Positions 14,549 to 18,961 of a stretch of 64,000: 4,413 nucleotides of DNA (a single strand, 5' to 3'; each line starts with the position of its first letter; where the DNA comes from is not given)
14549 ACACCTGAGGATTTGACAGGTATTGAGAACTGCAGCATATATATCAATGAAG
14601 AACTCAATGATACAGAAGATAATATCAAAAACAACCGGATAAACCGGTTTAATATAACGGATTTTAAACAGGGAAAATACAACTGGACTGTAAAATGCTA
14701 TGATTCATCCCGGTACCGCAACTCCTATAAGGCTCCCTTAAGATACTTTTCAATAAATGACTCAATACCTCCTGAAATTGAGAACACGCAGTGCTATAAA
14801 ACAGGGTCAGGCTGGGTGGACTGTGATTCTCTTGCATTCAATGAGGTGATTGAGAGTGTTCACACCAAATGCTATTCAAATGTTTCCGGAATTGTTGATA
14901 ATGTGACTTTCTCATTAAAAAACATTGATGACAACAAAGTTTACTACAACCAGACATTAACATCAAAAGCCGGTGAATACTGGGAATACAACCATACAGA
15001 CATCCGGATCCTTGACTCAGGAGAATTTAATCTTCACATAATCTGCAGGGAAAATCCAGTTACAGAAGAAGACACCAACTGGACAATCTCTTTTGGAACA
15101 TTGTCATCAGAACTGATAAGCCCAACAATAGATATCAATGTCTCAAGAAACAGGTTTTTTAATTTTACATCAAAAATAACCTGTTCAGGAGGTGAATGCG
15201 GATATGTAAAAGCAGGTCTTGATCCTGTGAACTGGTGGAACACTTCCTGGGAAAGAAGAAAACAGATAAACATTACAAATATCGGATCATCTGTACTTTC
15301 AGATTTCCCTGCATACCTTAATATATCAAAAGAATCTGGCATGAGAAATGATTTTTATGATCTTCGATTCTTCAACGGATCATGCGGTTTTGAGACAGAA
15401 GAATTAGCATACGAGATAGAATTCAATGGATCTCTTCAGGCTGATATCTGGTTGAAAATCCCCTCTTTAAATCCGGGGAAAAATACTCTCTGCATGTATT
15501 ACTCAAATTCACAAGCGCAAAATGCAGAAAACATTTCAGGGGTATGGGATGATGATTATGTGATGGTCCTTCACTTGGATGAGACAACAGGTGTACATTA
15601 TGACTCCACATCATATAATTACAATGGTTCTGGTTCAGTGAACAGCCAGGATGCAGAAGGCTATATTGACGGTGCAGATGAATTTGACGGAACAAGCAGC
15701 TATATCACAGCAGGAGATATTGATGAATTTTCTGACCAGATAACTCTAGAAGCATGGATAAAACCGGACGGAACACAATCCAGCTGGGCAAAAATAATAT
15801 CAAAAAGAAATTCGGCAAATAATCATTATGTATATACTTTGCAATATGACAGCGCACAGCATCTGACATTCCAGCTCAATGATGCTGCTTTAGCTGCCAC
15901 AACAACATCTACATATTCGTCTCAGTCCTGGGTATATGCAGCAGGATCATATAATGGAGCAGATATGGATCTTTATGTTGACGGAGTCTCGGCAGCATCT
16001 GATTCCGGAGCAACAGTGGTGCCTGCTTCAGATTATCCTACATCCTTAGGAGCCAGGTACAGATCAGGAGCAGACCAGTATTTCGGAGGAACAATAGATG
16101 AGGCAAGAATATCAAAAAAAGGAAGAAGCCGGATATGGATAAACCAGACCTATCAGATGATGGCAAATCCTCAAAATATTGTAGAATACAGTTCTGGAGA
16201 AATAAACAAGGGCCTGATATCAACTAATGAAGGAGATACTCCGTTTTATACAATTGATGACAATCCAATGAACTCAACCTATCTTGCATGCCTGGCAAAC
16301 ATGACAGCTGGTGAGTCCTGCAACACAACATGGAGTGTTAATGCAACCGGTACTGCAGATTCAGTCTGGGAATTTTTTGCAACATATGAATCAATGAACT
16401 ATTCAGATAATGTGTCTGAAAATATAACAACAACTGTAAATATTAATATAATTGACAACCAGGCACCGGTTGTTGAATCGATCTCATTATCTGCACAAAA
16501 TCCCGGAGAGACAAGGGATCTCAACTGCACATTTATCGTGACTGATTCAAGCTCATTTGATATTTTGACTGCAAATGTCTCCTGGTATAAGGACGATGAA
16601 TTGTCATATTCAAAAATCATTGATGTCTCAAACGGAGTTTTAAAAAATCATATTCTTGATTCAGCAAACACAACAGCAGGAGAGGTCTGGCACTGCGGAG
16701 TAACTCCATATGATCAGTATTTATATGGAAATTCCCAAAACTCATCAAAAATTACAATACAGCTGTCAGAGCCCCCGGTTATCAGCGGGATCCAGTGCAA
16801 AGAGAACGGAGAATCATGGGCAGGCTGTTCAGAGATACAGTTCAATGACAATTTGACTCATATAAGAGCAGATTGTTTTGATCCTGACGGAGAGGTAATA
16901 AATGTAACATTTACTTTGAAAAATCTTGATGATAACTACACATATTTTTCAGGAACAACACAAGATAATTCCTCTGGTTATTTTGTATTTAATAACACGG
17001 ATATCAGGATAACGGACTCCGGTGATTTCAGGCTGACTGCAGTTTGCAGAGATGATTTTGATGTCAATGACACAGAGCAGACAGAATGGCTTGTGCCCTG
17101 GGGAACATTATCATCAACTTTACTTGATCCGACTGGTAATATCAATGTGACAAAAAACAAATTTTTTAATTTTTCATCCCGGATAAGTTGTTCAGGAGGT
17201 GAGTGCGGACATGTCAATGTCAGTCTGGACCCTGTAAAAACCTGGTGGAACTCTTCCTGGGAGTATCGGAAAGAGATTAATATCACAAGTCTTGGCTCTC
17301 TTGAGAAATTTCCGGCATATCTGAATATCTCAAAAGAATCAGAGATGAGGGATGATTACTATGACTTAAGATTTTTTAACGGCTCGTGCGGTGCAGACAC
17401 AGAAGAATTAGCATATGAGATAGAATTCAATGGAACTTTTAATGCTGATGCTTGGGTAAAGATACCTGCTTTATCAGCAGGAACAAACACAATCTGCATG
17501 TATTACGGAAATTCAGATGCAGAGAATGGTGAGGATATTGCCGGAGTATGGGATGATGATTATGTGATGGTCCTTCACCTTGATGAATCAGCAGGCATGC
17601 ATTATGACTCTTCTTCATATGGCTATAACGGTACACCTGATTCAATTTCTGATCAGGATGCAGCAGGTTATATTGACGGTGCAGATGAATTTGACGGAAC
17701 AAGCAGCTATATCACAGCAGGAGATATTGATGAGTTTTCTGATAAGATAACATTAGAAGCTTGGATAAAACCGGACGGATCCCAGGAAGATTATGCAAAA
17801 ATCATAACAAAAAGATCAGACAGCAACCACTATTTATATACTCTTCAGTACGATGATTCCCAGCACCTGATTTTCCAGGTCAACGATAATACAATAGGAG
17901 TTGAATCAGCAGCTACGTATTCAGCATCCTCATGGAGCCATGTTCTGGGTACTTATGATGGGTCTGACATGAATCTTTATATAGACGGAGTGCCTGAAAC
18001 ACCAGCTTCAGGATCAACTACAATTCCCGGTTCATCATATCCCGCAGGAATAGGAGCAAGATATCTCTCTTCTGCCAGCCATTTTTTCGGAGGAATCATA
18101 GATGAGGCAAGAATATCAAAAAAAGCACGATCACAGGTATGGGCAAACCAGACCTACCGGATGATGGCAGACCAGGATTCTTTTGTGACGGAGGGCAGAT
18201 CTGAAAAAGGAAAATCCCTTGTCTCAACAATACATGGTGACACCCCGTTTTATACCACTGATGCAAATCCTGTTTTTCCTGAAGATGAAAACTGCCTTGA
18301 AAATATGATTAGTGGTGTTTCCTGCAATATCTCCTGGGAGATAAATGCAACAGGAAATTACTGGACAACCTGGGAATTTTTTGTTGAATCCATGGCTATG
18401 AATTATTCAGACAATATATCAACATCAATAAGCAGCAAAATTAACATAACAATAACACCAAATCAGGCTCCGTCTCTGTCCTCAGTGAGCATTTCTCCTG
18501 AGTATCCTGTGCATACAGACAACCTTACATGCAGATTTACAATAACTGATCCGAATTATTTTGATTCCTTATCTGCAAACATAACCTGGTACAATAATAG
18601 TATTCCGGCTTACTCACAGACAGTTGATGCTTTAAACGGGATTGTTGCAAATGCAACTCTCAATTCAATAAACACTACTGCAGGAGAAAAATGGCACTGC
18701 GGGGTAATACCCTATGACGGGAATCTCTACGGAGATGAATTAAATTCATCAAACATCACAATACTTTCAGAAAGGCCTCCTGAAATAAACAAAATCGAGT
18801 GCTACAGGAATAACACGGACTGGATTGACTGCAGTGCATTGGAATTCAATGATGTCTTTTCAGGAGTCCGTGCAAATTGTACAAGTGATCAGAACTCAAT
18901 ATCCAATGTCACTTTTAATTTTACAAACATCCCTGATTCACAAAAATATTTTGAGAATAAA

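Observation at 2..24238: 5'-truncated giant (>8,049 aa) heavily sequon-studded surface protein built from reiterated DUF2341-like/LamG/Ig/CARDB modules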

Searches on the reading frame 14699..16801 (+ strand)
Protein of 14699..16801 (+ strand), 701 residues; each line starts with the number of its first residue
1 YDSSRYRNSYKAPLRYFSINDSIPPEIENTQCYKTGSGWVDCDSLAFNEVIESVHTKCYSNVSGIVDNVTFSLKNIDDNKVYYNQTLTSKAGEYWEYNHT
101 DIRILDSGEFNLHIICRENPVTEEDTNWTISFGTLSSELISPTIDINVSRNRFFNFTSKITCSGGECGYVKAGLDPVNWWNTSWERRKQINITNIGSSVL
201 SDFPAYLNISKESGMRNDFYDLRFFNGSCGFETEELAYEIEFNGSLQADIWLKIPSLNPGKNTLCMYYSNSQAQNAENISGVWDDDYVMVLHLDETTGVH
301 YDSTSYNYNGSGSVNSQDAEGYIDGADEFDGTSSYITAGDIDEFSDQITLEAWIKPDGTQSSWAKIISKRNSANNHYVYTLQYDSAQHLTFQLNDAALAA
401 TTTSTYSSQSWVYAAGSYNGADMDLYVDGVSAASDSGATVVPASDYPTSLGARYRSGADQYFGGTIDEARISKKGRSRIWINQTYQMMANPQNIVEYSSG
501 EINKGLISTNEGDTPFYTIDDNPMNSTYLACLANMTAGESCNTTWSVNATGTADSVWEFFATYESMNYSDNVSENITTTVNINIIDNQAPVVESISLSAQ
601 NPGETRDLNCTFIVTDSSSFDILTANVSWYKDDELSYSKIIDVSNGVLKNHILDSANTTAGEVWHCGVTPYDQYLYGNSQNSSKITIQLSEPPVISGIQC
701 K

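Call 18: search_protein_families(library=pfam, proteins=[window:14699-16801:+], max_evalue=0.05)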
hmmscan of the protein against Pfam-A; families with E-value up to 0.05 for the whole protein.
window:14699-16801:+ (701 aa): 3 families
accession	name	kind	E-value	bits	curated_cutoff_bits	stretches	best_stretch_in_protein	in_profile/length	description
PF13385.13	Laminin_G_3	-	1.2e-24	87.6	27.6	1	330-477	1-146/151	Concanavalin A-like lectin/glucanases superfamily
PF10102.14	DUF2341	-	2.4e-08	34.8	23.4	1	218-304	1-79/84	Domain of unknown function (DUF2341)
PF09951.15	Imm33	-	5.4e-05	23.4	25.4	1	548-590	21-61/87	Immunity protein Imm33 domain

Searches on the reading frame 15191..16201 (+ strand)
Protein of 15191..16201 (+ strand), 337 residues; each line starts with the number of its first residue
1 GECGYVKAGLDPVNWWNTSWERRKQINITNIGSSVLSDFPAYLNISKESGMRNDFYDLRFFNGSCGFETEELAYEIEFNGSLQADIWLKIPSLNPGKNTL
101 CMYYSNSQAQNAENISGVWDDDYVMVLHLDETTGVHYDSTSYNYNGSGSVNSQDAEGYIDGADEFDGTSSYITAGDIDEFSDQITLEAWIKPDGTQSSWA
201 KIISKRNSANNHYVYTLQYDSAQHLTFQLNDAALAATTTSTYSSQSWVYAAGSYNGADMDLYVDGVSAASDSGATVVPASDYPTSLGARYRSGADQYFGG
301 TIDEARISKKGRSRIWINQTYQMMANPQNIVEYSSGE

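Call 62: search_solved_structures(query=window:15191-16201:+, max_evalue=1)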
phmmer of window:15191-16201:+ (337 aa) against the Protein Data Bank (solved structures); distinct sequences matched with E-value up to 1: 10.
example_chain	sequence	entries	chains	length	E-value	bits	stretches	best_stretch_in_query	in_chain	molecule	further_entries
8sl1_A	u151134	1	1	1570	0.012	18.4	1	183-272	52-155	Pappalysin-2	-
1dgu_A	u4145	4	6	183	0.018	17.8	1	83-204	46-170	CALCIUM-SATURATED CIB | APO CIB | Calcium and integrin-binding protein 1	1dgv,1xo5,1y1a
6ocx_A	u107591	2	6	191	0.02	17.6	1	83-204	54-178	Calcium and integrin-binding protein 1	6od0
2l4h_A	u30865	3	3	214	0.023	17.4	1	84-204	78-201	Calcium and integrin-binding protein 1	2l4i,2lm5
8a7d_C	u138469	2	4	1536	0.036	16.8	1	175-273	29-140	Pappalysin-1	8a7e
7y5n_C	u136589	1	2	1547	0.036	16.8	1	175-273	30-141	Pappalysin-1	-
7ufg_A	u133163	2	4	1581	0.037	16.7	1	175-273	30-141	Pappalysin-1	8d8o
8hgg_C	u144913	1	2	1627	0.039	16.7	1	175-273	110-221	Pappalysin-1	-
7y5q_A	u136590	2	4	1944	0.047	16.4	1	175-273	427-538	Maltose/maltodextrin-binding periplasmic protein,Pappalysin-1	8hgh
3qz3_A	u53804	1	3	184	0.53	12.9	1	164-248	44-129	Ferritin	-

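Call 74: search_protein_families(library=ncbifam, proteins=[window:15191-16201:+], max_evalue=0.01)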
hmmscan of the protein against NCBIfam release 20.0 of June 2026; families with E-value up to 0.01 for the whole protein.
window:15191-16201:+ (337 aa): 1 family
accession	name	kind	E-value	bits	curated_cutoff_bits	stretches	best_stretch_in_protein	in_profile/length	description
NF052521.1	TafC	equivalog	5.9e-06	25.6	410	1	164-309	196-348/373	TafC family fimbrial protein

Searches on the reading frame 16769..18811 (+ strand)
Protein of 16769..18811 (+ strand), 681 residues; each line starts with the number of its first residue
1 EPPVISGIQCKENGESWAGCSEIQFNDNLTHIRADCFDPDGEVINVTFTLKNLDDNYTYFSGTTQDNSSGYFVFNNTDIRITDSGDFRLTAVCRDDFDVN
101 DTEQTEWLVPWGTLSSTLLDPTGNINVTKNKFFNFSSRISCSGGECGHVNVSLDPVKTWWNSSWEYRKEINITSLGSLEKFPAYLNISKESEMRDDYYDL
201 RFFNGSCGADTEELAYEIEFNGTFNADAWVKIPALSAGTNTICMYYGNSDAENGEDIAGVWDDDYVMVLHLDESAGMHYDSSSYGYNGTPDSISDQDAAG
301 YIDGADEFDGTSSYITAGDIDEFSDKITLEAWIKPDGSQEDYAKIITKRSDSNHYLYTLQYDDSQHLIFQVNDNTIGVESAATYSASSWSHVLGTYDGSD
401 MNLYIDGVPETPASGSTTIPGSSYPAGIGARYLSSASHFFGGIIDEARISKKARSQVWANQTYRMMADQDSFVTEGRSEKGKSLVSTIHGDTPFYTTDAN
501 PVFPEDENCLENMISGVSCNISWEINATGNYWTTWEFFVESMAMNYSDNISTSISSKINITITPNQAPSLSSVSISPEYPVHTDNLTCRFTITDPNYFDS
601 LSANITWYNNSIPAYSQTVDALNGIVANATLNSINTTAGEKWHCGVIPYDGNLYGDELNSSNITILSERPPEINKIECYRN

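Call 19: search_protein_families(library=pfam, proteins=[window:16769-18811:+], max_evalue=0.05)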
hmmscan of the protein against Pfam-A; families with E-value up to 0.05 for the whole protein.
window:16769-18811:+ (681 aa): 2 families
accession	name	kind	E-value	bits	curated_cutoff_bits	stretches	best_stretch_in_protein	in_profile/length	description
PF13385.13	Laminin_G_3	-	4.5e-26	92.3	27.6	1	309-456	1-147/151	Concanavalin A-like lectin/glucanases superfamily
PF10102.14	DUF2341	-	1.5e-07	32.2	23.4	1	196-268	1-65/84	Domain of unknown function (DUF2341)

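Call 25: find_homologous_proteins(query=window:16769-18811:+)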
Query window:16769-18811:+ (681 aa): 43 proteins with E <= 0.001 among 8000 candidates.
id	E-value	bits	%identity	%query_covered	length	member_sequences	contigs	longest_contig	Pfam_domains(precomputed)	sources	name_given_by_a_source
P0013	2.3e-70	256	31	48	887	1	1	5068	PF13385.14,PF10102.15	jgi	-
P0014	8.0e-63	231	31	52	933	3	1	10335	PF07953.21,PF13385.14,PF10102.15,PF02210.32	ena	-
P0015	1.0e-62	231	32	43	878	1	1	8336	PF13385.14,PF10102.15,PF02210.32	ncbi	-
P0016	4.3e-58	216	32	52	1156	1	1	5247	PF13385.14,PF10102.15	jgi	jgi:hypothetical protein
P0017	5.6e-53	199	30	51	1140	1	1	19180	PF13385.14,PF10102.15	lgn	-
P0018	7.2e-52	195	33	65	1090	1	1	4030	PF21722.5,PF10102.15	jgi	-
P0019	7.6e-42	162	31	45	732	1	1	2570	PF13385.14,PF10102.15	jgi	-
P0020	7.3e-41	159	37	17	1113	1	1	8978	PF13385.14,PF10102.15,PF02210.32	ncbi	ncbi:MAG: LamG domain-containing protein, partial [Planctomycetota bacterium]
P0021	1.7e-40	158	31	47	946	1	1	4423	PF13385.14,PF10102.15,PF02210.32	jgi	jgi:hypothetical protein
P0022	2.1e-40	157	36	47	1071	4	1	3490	PF13385.14,PF18998.7,PF10102.15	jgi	jgi:hypothetical protein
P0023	1.0e-39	155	33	49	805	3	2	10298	PF22352.3,PF00801.27,PF13385.14,PF10102.15,PF18911.7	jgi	-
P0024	3.1e-39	153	35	47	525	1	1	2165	PF13385.14,PF10102.15,PF02210.32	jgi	jgi:hypothetical protein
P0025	6.7e-36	142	32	46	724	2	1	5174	PF13385.14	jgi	-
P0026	1.7e-35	141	32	51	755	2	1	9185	PF07953.21,PF13385.14,PF10102.15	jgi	jgi:hypothetical protein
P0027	4.5e-35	140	33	48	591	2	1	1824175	PF17957.8,PF13385.14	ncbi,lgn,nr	ncbi:MAG: hypothetical protein JSU91_02770 [Thermoplasmatales archaeon]|nr:MAG: hypothetical protein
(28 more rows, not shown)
